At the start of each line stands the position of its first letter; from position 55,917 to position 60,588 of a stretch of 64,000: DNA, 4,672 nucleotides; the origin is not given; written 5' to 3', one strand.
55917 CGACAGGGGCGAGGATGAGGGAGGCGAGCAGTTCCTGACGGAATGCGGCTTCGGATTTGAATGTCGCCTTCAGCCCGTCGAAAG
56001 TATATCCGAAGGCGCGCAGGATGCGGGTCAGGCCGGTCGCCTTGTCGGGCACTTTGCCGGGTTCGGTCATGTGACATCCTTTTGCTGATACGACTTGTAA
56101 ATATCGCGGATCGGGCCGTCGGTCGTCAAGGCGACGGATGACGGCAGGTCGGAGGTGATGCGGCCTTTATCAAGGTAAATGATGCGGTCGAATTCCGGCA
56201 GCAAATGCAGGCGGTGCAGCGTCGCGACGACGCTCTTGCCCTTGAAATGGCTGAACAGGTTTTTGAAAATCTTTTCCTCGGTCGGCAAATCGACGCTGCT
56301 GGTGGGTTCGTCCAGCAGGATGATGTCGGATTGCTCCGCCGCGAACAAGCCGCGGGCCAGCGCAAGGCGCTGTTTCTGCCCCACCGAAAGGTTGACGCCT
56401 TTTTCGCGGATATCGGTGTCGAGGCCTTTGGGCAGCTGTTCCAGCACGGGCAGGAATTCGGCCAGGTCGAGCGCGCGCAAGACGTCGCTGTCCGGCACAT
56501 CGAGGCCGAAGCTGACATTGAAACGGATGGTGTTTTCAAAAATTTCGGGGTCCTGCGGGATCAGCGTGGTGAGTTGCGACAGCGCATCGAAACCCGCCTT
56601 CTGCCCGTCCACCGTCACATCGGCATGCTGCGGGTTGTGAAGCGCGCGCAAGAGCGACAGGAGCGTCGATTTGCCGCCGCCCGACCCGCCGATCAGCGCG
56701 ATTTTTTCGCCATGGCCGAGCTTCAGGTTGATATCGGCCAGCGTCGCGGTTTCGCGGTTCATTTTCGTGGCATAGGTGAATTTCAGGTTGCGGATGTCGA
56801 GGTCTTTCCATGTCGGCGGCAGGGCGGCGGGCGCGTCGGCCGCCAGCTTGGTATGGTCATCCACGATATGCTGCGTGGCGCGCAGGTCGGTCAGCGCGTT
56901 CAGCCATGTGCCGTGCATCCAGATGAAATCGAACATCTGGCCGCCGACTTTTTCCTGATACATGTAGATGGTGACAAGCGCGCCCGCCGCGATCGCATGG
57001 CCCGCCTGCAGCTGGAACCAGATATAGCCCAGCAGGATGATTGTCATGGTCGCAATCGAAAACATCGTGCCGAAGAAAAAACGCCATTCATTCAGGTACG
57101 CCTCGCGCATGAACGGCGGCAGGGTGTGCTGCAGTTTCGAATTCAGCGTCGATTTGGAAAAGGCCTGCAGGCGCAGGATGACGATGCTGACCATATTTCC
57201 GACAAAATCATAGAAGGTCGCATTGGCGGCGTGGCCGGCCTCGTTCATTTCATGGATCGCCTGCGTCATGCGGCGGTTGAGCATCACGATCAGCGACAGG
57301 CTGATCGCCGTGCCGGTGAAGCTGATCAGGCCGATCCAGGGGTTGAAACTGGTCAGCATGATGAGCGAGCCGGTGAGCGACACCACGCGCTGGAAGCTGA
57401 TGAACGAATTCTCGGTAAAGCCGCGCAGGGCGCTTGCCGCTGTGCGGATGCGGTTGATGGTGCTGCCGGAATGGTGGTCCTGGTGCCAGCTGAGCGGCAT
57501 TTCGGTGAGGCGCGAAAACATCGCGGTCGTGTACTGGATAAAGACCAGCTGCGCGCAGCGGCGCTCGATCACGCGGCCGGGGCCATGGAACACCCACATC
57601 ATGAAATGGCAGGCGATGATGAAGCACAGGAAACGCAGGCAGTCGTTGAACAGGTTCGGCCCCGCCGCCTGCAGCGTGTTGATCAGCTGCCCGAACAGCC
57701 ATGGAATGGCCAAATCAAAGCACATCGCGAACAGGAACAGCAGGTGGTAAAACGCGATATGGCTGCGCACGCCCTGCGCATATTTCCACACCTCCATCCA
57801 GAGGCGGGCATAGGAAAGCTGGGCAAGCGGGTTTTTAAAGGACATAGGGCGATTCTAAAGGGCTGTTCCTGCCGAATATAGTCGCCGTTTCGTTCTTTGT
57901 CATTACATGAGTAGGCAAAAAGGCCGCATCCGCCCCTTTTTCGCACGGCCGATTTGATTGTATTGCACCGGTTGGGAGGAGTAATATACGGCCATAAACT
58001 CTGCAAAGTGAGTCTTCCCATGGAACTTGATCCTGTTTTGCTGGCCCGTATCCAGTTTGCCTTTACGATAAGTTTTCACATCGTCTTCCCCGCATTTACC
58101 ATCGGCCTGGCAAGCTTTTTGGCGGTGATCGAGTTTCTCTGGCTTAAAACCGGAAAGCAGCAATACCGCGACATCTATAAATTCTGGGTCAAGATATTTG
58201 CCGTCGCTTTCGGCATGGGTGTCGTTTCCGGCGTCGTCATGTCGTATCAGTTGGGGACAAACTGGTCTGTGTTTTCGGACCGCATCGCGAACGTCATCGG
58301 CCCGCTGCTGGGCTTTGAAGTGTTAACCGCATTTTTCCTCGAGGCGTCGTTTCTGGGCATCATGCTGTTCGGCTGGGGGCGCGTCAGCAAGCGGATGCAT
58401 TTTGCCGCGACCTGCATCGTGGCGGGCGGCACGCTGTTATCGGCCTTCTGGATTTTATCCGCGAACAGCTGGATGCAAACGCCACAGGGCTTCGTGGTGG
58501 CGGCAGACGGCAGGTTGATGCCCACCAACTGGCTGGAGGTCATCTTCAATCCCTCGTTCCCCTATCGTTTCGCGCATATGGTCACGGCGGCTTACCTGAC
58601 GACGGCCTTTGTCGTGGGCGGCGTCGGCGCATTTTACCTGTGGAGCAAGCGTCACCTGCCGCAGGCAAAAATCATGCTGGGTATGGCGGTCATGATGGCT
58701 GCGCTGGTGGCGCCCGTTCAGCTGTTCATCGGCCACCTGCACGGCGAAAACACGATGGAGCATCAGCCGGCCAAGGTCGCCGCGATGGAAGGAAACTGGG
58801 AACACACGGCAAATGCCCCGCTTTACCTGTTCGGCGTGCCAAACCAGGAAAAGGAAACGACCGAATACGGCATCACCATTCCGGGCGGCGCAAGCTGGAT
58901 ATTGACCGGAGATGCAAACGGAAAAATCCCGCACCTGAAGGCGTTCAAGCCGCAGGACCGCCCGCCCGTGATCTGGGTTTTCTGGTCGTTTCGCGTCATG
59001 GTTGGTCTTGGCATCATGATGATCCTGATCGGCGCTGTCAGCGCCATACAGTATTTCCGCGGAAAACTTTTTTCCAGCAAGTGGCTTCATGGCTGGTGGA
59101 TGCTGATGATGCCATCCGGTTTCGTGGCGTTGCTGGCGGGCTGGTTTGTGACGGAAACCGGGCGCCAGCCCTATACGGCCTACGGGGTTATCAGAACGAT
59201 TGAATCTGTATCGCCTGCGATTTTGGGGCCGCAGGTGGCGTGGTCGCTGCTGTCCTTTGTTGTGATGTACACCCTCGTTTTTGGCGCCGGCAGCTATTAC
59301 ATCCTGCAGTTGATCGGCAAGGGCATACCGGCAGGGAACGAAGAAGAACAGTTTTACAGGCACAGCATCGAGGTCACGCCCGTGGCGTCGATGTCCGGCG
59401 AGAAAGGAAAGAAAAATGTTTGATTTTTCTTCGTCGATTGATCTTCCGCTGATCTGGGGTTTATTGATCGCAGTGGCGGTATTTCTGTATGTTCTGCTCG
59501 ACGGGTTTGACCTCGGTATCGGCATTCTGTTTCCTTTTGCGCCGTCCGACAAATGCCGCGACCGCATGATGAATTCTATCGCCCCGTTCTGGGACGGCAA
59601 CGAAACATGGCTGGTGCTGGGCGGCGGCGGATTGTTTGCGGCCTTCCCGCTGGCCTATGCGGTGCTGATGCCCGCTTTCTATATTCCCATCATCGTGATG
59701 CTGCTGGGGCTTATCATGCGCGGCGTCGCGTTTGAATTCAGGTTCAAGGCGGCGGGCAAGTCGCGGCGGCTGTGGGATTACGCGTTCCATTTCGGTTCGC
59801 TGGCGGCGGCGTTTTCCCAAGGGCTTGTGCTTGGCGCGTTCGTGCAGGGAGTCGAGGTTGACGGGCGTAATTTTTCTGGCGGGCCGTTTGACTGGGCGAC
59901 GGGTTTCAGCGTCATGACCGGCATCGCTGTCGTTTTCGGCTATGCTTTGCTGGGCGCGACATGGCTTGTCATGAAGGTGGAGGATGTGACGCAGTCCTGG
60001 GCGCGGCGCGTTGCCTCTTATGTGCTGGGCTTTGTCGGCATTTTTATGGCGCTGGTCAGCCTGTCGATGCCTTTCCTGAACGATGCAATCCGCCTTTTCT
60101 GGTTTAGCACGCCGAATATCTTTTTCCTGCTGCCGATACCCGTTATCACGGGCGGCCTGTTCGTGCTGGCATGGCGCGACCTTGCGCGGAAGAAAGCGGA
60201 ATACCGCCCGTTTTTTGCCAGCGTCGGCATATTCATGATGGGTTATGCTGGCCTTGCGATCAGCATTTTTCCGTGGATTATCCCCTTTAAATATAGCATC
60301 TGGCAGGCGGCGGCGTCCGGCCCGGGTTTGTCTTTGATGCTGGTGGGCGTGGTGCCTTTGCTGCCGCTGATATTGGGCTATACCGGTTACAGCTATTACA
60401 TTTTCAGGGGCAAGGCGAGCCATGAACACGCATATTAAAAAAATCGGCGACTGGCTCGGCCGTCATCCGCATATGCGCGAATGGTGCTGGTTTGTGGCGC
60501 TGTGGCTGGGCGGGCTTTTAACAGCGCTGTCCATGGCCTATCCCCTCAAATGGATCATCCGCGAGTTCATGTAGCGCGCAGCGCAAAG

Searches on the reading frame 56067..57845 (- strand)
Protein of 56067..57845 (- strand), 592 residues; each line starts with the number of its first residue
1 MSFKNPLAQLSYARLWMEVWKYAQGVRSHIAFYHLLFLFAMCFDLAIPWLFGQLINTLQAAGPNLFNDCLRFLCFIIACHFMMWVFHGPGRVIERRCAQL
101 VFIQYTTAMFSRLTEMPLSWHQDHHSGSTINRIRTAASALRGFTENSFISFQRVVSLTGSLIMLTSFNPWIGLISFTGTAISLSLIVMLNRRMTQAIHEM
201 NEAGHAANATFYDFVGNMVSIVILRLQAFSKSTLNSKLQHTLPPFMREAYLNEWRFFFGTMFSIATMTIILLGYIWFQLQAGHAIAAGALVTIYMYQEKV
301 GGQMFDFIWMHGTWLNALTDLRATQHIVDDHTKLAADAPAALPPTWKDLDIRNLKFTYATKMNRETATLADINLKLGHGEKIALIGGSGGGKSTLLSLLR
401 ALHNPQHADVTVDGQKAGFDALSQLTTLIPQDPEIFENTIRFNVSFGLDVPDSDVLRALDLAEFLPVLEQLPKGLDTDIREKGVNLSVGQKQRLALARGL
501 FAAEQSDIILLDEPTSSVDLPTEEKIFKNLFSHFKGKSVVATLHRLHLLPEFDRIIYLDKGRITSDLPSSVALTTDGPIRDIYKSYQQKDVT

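Call 39: search_protein_families(library=pfam, proteins=[window:56067-57845:-], max_evalue=0.00001)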
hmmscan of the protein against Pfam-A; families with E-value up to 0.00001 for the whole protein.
window:56067-57845:- (592 aa): 2 families
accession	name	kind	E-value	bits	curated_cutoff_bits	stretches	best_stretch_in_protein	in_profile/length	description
PF00005.33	ABC_tran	-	4.6e-22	79.5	25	1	369-516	1-137/137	ABC transporter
PF00664.28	ABC_membrane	-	1.6e-18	67.8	28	1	32-297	3-267/274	ABC transporter transmembrane region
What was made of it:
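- An ABC exporter gene lies at 56067-57845 (call 39), though it is not linked to the operon.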

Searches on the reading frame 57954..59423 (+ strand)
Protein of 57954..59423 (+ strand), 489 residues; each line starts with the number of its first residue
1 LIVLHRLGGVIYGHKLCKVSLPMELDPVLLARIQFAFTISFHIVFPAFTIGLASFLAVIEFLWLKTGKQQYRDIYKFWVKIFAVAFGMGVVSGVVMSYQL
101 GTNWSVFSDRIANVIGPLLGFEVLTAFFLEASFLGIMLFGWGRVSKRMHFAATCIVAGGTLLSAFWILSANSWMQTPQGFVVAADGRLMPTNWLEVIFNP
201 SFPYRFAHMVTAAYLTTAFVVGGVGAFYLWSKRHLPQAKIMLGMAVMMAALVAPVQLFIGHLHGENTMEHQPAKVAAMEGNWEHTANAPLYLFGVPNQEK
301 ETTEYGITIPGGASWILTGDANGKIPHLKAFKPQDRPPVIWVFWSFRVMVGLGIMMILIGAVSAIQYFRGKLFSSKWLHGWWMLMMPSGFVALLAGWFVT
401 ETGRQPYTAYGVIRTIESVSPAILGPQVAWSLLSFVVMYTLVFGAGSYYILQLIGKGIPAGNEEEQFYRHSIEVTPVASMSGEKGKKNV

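Call 40: search_protein_families(library=pfam, proteins=[window:57954-59423:+], max_evalue=0.0001)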
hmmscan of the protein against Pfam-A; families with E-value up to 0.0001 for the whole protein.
window:57954-59423:+ (489 aa): 1 family
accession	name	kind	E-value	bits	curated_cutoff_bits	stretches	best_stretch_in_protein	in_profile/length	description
PF01654.22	Cyt_bd_oxida_I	-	4e-161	536.7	26.2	1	30-457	1-417/418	Cytochrome bd terminal oxidase subunit I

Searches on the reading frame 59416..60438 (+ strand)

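Call 40: search_protein_families(library=pfam, proteins=[window:59416-60438:+], max_evalue=0.0001)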
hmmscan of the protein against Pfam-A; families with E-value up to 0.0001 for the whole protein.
window:59416-60438:+ (340 aa): 1 family
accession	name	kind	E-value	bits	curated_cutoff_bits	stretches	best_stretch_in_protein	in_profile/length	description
PF02322.20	Cyt_bd_oxida_II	-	2.8e-94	316.3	35.6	1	10-330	1-302/302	Cytochrome bd terminal oxidase subunit II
